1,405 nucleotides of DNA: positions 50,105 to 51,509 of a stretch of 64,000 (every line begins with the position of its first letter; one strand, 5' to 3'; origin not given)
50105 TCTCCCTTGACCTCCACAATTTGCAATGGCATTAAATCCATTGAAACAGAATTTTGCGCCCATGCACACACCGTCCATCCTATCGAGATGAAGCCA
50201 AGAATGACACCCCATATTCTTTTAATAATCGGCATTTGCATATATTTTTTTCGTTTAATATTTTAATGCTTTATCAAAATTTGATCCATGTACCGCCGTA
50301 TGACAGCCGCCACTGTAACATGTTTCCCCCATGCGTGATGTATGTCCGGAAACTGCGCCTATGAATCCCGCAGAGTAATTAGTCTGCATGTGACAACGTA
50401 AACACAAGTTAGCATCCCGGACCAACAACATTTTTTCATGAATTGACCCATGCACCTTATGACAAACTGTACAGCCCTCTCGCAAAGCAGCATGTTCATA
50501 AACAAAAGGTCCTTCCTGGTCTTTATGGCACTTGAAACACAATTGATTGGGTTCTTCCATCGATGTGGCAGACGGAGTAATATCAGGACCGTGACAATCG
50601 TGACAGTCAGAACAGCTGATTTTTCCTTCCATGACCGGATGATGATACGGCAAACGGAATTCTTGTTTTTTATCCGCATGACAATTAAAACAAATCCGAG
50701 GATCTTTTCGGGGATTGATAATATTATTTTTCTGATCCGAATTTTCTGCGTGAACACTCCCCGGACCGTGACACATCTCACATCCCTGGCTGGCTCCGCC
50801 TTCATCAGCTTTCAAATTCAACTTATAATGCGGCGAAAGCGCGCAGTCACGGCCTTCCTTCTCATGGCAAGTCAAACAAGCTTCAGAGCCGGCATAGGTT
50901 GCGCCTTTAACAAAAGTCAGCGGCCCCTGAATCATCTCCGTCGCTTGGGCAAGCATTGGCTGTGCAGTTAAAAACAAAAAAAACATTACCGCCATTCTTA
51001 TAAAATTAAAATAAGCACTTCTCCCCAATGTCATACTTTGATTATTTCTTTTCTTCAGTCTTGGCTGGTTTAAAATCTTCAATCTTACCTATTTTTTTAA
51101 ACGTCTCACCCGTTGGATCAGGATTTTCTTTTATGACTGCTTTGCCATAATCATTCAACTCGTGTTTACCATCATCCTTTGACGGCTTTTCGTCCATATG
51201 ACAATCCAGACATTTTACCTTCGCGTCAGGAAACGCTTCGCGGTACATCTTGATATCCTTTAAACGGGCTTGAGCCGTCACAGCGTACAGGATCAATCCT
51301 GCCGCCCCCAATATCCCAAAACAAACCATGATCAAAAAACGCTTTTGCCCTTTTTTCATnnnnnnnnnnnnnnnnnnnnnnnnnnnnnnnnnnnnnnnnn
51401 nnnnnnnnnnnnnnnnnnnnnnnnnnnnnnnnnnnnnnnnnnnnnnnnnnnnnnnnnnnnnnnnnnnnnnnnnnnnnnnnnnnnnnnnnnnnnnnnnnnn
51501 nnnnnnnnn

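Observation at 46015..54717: MarR - chemoreceptor - MtrB/PioB-like porin - multiheme cytochrome - monoheme cytochrome - CcsBA module: candidate porin-cytochrome electron conduit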

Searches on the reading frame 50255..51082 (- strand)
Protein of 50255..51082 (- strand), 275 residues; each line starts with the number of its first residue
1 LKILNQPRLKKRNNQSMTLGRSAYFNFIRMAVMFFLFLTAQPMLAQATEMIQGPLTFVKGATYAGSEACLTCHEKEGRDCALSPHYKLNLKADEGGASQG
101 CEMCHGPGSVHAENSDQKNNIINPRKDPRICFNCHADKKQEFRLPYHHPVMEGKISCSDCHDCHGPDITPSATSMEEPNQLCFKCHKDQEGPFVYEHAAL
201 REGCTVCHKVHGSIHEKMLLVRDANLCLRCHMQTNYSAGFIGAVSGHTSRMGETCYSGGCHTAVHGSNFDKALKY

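Call 3: search_protein_families(library=pfam, proteins=[window:50255-51082:-], max_evalue=0.01)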
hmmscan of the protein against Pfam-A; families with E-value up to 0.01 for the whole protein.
window:50255-51082:- (275 aa): 4 families
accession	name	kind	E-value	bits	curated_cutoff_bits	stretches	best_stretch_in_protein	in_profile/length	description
PF09699.15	Paired_CXXCH_1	-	3.1e-23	81.6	20.6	3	197-234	1-39/41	Doubled CXXCH motif (Paired_CXXCH_1)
PF14522.11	Cytochrome_C7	-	4.5e-07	30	24.8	1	98-162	13-67/67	Cytochrome c7 and related cytochrome c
PF14537.11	Cytochrom_c3_2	-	1.8e-05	25.6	25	1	100-187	8-79/79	Cytochrome c3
PF22678.1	Cytochrom_c_NrfB-like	-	4.1e-05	24.4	27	1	101-165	1-69/89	Cytochrome c-type protein NrfB-like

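Call 4: search_protein_families(library=ncbifam, proteins=[window:50255-51082:-], max_evalue=0.01)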
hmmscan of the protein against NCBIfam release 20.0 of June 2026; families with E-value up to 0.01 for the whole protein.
window:50255-51082:- (275 aa): 6 families
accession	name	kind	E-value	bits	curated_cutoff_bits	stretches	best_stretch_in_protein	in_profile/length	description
NF041028.1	decahem_GSU2203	exception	7.6e-49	166.6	325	2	126-269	146-303/317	GSU2203 family decaheme c-type cytochrome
TIGR03508.1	decahem_SO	subfamily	9.3e-46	156.4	192.2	2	119-270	108-257/258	DmsE family decaheme c-type cytochrome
TIGR01905.1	paired_CXXCH_1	subfamily_domain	3.3e-17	62.1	25.2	2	197-234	1-39/41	doubled CXXCH domain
NF008659.0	PRK11659.1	equivalog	3.1e-09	36.8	184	2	34-190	17-171/188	cytochrome c nitrite reductase pentaheme subunit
NF041198.1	UshA_like_PCGU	equivalog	7.4e-08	31.4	275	1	67-140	443-513/519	UshA-like (seleno)protein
TIGR03146.1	cyt_nit_nrfB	equivalog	3.2e-05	24.2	166.6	1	173-234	78-144/145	cytochrome c nitrite reductase pentaheme subunit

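Call 6: search_solved_structures(query=window:50255-51082:-, max_evalue=0.01, show_alignments=2)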
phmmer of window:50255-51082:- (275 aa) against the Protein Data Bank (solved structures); distinct sequences matched with E-value up to 0.01: 4.
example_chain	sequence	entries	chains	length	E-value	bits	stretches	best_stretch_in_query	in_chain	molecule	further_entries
6r2q_A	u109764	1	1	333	1.3e-32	116.7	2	118-270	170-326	Cystathionine beta-synthase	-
2ozy_A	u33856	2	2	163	0.00018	24.3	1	68-190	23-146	Cytochrome c-type protein nrfB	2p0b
6i5b_A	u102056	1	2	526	0.00058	22.7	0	95-140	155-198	Uncharacterized protein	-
28pb_A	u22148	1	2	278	0.0045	19.8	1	66-189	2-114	Cytochrome c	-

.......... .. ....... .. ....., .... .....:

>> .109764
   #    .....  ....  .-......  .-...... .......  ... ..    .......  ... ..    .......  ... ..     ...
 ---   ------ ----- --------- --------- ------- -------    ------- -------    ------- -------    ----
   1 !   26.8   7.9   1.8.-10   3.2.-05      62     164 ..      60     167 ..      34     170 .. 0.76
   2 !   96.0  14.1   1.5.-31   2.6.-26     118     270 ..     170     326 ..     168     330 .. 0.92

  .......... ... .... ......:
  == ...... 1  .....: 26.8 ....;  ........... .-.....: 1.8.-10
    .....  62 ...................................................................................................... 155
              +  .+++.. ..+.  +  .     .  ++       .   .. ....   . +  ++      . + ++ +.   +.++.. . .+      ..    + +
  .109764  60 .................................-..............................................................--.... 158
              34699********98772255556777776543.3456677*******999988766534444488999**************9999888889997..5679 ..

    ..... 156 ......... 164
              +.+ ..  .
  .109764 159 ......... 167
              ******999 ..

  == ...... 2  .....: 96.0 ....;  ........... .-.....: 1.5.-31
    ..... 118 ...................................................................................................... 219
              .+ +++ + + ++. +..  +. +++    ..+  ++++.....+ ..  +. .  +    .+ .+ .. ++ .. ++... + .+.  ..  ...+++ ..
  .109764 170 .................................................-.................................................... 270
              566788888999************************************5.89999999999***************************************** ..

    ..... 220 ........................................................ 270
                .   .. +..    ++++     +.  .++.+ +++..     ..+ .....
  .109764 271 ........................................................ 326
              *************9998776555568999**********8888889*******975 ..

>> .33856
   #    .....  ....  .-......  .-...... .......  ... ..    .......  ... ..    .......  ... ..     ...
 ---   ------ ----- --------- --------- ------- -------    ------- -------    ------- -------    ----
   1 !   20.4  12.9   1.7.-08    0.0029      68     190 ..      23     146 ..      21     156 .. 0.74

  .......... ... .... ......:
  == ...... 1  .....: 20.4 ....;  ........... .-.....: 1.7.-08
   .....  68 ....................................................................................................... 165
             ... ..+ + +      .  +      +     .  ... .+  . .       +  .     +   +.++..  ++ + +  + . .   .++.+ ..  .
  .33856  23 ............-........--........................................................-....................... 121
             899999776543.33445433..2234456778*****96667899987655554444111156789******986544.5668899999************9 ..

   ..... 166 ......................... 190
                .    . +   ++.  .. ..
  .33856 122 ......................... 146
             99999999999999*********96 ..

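Call 50: search_dna_similar(query=window:50255-51034:-, collection=plasmids, mode=protein, max_evalue=0.00001, max_rows=25)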
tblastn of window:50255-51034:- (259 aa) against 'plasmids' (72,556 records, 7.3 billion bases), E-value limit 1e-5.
Records with a match: 2; places in all: 2; records where one place covers at least 80% of the query: 1.
Best place of each record, by identity: <60% 2.
By first word of the organism name: Photobacterium 1; Granulicella 1.
By predicted mobility (MOB-suite, as given by PLSDB): non-mobilizable 2.
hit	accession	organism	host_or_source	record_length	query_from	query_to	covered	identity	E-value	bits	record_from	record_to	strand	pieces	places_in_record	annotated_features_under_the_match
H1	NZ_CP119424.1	Photobacterium sp. DA100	-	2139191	26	259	90%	27.6%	2e-19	94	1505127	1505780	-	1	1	none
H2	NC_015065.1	Granulicella tundricola MP5ACTX9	-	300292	84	232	58%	32.9%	2e-6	56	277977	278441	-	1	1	cytochrome c3 family protein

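Call 51: get_annotated_region(hit=H1, flank=7000)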
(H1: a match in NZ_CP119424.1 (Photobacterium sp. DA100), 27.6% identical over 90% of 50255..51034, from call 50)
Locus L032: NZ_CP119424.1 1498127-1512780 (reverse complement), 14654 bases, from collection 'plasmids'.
description: Photobacterium sp. DA100 plasmid pDA100, complete sequence
organism: Photobacterium sp. DA100 (NCBI taxid 3027472)
taxonomy: Bacteria; Pseudomonadota; Gammaproteobacteria; Vibrionales; Vibrionaceae; Photobacterium; Photobacterium sp. DA100
host: -; source: -; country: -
typing (MOB-suite, as given by PLSDB): non-mobilizable
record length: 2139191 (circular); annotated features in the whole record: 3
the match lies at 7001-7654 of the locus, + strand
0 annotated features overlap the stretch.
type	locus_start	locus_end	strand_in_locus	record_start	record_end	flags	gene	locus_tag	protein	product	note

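Call 53: search_protein_families(library=ncbifam, proteins=[L032:4453-6645:+, L032:6701-7657:+, L032:7668-9638:+], max_evalue=0.001)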
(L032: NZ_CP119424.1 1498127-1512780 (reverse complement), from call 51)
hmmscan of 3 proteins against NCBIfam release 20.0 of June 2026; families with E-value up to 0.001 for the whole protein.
L032:4453-6645:+ (730 aa): 2 families
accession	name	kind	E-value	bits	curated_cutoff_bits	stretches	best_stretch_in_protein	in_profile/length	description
TIGR03507.1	decahem_SO1788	subfamily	5.2e-117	392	209.3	1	51-724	4-672/672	OmcA/MtrC family decaheme c-type cytochrome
TIGR03153.1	cytochr_NrfH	equivalog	4.4e-06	26.8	134.2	1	200-319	27-133/138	cytochrome c nitrite reductase small subunit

L032:6701-7657:+ (318 aa): 10 families
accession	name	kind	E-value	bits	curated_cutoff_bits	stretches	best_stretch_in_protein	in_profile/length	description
TIGR03508.1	decahem_SO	subfamily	2e-96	322.4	192.2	1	51-311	1-257/258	DmsE family decaheme c-type cytochrome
NF041028.1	decahem_GSU2203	exception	5.1e-64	216.5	325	1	38-282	24-257/317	GSU2203 family decaheme c-type cytochrome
TIGR01905.1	paired_CXXCH_1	subfamily_domain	6.8e-27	93.1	25.2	2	243-278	1-37/41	doubled CXXCH domain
NF008659.0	PRK11659.1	equivalog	3.2e-19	69.4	184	1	11-192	9-177/188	cytochrome c nitrite reductase pentaheme subunit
TIGR03146.1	cyt_nit_nrfB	equivalog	1e-14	55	166.6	1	48-185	7-144/145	cytochrome c nitrite reductase pentaheme subunit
NF049875.1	NetB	exception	9.1e-13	48.5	380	1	25-186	45-199/211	Nrf-like electron transfer protein NetB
NF045722.1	c3_cytochr_TmcA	equivalog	1.1e-05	25.2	114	0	173-238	55-117/125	acidic tetraheme cytochrome c3 TmcA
NF041198.1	UshA_like_PCGU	equivalog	0.00012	20.8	275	1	50-137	440-510/519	UshA-like (seleno)protein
TIGR03153.1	cytochr_NrfH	equivalog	0.00015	21.8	134.2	0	175-218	28-69/138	cytochrome c nitrite reductase small subunit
TIGR03507.1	decahem_SO1788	subfamily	0.00026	19.6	209.3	1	154-225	245-319/672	OmcA/MtrC family decaheme c-type cytochrome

L032:7668-9638:+ (656 aa): 1 family
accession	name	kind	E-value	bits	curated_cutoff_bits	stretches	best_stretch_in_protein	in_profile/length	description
TIGR03509.1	OMP_MtrB_PioB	subfamily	3.7e-165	551.1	240.05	1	50-655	1-661/662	MtrB/PioB family decaheme-associated outer membrane protein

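Call 56: find_homologous_proteins(query=L032:7668-9638:+, max_evalue=0.00001)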
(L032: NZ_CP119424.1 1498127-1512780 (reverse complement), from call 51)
Query L032:7668-9638:+ (656 aa): 69 proteins with E <= 0.00001 among 8000 candidates.
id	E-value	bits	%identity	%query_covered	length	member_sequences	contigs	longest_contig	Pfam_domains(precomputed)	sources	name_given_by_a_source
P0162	0.0e+0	1451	95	100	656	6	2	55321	PF11854.15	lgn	-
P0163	0.0e+0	1011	64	100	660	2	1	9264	PF11854.15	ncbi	-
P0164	4.7e-263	893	57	100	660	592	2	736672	PF11854.15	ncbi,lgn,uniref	ncbi:MtrB/PioB family decaheme-associated outer membrane protein [Vibrio vulnificus]|uniref:MtrB/Pio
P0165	1.4e-254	865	56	100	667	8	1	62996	PF11854.15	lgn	-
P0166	1.8e-252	858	56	100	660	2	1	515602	PF11854.15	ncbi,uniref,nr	ncbi:MtrB/PioB family decaheme-associated outer membrane protein [Vibrio sp. CAU 1672]|uniref:MtrB/P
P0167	3.2e-248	844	56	100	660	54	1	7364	PF11854.15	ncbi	-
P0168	1.2e-244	833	55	100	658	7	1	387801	PF11854.15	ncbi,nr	ncbi:MtrB/PioB family decaheme-associated outer membrane protein [Vibrio alginolyticus]|nr:MtrB/PioB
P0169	3.4e-243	828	54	100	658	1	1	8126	PF11854.15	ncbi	-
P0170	1.6e-242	826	55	100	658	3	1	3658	PF11854.15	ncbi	-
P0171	7.6e-242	823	54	100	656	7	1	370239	PF11854.15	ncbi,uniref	ncbi:MtrB/PioB family decaheme-associated outer membrane protein [Vibrio mediterranei]|uniref:MtrB/P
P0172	1.4e-241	822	55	100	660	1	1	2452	PF11854.15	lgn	-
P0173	5.4e-241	820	54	100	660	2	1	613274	PF11854.15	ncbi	ncbi:MtrB/PioB family decaheme-associated outer membrane protein [Vibrio sp. FJH11]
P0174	3.1e-240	818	53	100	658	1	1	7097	PF11854.15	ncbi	-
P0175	1.2e-239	816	54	100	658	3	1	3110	PF11854.15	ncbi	-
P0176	7.9e-235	800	52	100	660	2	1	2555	PF11854.15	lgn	-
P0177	1.1e-234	800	53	100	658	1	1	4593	PF11854.15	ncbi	-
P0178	4.1e-233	794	51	100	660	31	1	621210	PF11854.15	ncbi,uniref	ncbi:MtrB/PioB family decaheme-associated outer membrane protein [Vibrio diabolicus]|uniref:MtrB/Pio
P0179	5.4e-233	794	51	100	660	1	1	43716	PF11854.15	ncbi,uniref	ncbi:MtrB/PioB family decaheme-associated outer membrane protein [Vibrio alfacsensis]|uniref:MtrB/Pi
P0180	3.5e-232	791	51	100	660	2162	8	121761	PF11854.15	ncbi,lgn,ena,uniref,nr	ncbi:MtrB/PioB family decaheme-associated outer membrane protein [Vibrio parahaemolyticus]|uniref:Mt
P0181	6.2e-232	790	52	100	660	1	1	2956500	PF11854.15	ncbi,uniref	ncbi:MtrB/PioB family decaheme-associated outer membrane protein [Vibrio mytili]|uniref:MtrB/PioB fa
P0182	1.7e-230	786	49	100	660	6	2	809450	PF11854.15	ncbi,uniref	ncbi:MtrB/PioB family decaheme-associated outer membrane protein [Vibrio alfacsensis]|uniref:MtrB/Pi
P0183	1.2e-229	783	50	100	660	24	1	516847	PF11854.15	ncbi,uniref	ncbi:MtrB/PioB family decaheme-associated outer membrane protein [Vibrio sp. WZ-1]|uniref:MtrB/PioB 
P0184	4.0e-226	771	51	100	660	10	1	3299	PF11854.15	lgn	-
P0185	3.9e-221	755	51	100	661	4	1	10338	PF11854.15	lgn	-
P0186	1.2e-203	697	55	84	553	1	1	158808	PF11854.15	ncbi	-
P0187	3.0e-202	692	48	100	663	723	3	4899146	PF11854.15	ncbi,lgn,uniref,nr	ncbi:MtrB/PioB family decaheme-associated outer membrane protein [Aeromonas hydrophila]|uniref:MtrB/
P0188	4.2e-190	652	45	99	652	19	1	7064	PF11854.15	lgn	-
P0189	7.9e-188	645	46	100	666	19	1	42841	PF11854.15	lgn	-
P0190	2.5e-145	504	54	59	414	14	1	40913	PF11854.15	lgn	-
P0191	1.2e-48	185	26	100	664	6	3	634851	PF11854.15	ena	-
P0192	2.6e-48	184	25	100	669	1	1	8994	PF11854.15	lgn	-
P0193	6.7e-48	182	27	98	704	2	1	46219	PF11854.15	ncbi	-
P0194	4.4e-47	180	26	100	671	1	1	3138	PF11854.15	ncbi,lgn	-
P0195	5.4e-44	169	24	100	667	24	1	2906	PF11854.15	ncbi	ncbi:MAG: MtrB/PioB family decaheme-associated outer membrane protein [Shewanella sp.]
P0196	8.8e-44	169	25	100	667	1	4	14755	PF11854.15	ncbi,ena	-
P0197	2.1e-43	167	25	100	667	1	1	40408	PF11854.15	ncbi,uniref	ncbi:MtrB/PioB family decaheme-associated outer membrane protein [Shewanella seohaensis]|uniref:MtrB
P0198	2.2e-43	167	26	100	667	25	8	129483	PF11854.15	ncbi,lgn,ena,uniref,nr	ncbi:MAG: hypothetical protein DI594_08385 [Shewanella oneidensis]|uniref:MtrB/PioB family decaheme-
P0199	2.5e-43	167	25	100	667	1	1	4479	PF11854.15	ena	-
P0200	6.4e-43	166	25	100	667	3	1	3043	PF11854.15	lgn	-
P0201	7.6e-43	166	25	100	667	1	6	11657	PF11854.15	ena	-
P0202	7.9e-43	166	24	100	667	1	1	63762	PF11854.15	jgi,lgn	jgi:MtrB/PioB family decaheme-associated outer membrane protein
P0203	2.1e-42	164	25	100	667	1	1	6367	PF11854.15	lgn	-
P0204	3.1e-42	164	25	100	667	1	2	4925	PF11854.15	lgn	-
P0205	3.0e-40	157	27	74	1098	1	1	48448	PF14052.13,PF13505.13,PF11854.15,PF10082.16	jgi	-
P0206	3.6e-40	157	24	100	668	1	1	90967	PF11854.15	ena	-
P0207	1.8e-39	155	24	100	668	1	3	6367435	PF11854.15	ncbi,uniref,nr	ncbi:MtrB/PioB family decaheme-associated outer membrane protein [Shewanella sp. D64]|uniref:MtrB/Pi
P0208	3.8e-39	153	27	84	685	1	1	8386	PF11854.15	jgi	-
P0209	1.5e-38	151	24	100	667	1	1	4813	PF11854.15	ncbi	ncbi:MAG: MtrB/PioB family decaheme-associated outer membrane protein [Shewanella oncorhynchi]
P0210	1.6e-38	151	23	100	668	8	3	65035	PF11854.15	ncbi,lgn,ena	-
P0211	2.9e-38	151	27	72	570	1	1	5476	PF11854.15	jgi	-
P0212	1.7e-34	138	26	95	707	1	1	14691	PF11854.15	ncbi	-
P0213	2.3e-34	138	25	89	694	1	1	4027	PF11854.15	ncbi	ncbi:MAG: MtrB/PioB family decaheme-associated outer membrane protein [Gammaproteobacteria bacterium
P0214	6.8e-34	136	25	85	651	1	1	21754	PF11854.15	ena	-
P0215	6.3e-31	126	25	93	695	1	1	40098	PF11854.15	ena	-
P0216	1.7e-28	118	23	91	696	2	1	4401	PF13505.13,PF11854.15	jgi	jgi:MtrB/PioB family decaheme-associated outer membrane protein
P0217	1.3e-24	105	25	96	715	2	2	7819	PF11854.15,PF00593.31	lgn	-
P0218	3.7e-24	104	27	90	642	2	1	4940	PF11854.15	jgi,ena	-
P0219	5.2e-24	103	25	92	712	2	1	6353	PF11854.15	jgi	-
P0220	1.1e-22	99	25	96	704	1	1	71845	PF11854.15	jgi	-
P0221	1.8e-22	98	25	96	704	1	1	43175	PF11854.15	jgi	-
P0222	6.7e-22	96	24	95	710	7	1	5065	PF11854.15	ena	-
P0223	1.4e-20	92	25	92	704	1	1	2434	PF11854.15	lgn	-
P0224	2.0e-20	92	23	95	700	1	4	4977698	PF11854.15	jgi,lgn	-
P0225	3.1e-18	84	23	90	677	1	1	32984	PF10677.16,PF11854.15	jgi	jgi:MtrB/PioB family decaheme-associated outer membrane protein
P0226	6.4e-11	60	22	82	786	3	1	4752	PF11854.15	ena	-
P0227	5.4e-10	57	22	88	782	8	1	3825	PF11854.15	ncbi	-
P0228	5.7e-9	54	22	93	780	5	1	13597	PF11854.15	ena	-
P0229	7.3e-7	47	28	22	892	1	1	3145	PF11854.15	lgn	-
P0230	4.6e-6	44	22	65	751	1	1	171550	PF13505.13,PF11854.15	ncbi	-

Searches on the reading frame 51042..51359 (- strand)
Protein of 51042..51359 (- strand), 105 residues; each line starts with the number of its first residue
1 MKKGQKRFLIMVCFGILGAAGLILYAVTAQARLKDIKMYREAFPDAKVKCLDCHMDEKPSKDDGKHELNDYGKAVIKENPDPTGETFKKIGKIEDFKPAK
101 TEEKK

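Call 3: search_protein_families(library=pfam, proteins=[window:51042-51359:-], max_evalue=0.01)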
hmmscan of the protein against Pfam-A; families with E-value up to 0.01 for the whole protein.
window:51042-51359:- (105 aa): 0 families

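Call 4: search_protein_families(library=ncbifam, proteins=[window:51042-51359:-], max_evalue=0.01)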
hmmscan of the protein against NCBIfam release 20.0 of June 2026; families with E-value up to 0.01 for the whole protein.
window:51042-51359:- (105 aa): 0 families

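Call 22: search_solved_structures(query=A3, max_evalue=10)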
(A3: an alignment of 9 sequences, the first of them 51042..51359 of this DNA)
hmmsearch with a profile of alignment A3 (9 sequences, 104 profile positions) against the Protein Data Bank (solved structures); distinct sequences matched with E-value up to 10: 1.
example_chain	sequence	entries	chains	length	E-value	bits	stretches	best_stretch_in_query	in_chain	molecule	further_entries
7ocy_A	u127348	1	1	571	2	11.6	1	9-46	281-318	ABC transporter ATP-binding protein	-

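Call 33: search_protein_families(library=pfam, proteins=[window:51042-51359:-], max_evalue=10)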
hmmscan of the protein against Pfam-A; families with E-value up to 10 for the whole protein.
window:51042-51359:- (105 aa): 0 families

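Call 65: find_homologous_proteins(query=window:51042-51359:-, max_evalue=0.001)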
Query window:51042-51359:- (105 aa): 36 proteins with E <= 0.001 among 38 candidates.
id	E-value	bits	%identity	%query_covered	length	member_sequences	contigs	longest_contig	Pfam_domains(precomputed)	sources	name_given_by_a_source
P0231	3.2e-64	231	100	100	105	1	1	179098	-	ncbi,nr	ncbi:MAG: hypothetical protein HQL26_01990 [Candidatus Omnitrophica bacterium]|nr:hypothetical prote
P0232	3.6e-30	122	66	73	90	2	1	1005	-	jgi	jgi:hypothetical protein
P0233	3.9e-30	122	65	78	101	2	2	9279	-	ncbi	-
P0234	8.5e-28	114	59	84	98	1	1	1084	-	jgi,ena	-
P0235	1.8e-27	113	58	84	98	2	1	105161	-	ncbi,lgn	-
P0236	4.9e-27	112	54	94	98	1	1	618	-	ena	-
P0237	2.0e-26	110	62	73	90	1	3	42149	-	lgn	-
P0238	2.1e-26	110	64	70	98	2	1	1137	-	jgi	jgi:hypothetical protein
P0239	6.3e-26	108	58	84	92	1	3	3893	-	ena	-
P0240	1.5e-25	107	56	81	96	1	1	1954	-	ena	-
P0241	1.9e-25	107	52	92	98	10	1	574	-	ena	-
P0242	2.5e-25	106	59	70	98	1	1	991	-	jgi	jgi:hypothetical protein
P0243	6.7e-25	105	57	70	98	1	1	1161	-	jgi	jgi:hypothetical protein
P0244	6.8e-25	105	59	73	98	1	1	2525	-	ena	-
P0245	1.7e-24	104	55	87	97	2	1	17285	-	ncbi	-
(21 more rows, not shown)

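Call 74: predict_structure(alignment_id=A8)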
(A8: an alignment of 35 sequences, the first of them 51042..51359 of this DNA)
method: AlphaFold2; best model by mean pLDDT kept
length: 105 residues; sequences in the alignment: 35
mean_pLDDT: 69.9   pTM: 0.51
mean pLDDT of the five models: 69.9, 66.9, 66.6, 65.5, 61.3
residues with pLDDT >= 90: 0; 70-90: 51; 50-70: 50; < 50: 4
segments of 3 or more residues with pLDDT < 50: 103-105
pLDDT, mean of each block of 10 residues (from residue 1): 56 58 53 75 76 64 75 87 87 80 47
secondary structure, 60 per line:
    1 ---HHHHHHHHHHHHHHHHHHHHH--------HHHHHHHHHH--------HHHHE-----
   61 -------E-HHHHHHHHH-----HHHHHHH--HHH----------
elements in order: H4-24 H33-42 H51-54 H70-78 H84-90

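Call 77: fold_search(model_id=the predicted structure, library=pdb)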
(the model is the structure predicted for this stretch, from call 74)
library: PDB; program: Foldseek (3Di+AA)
matches with E <= 10: 0; with E <= 0.001: 0
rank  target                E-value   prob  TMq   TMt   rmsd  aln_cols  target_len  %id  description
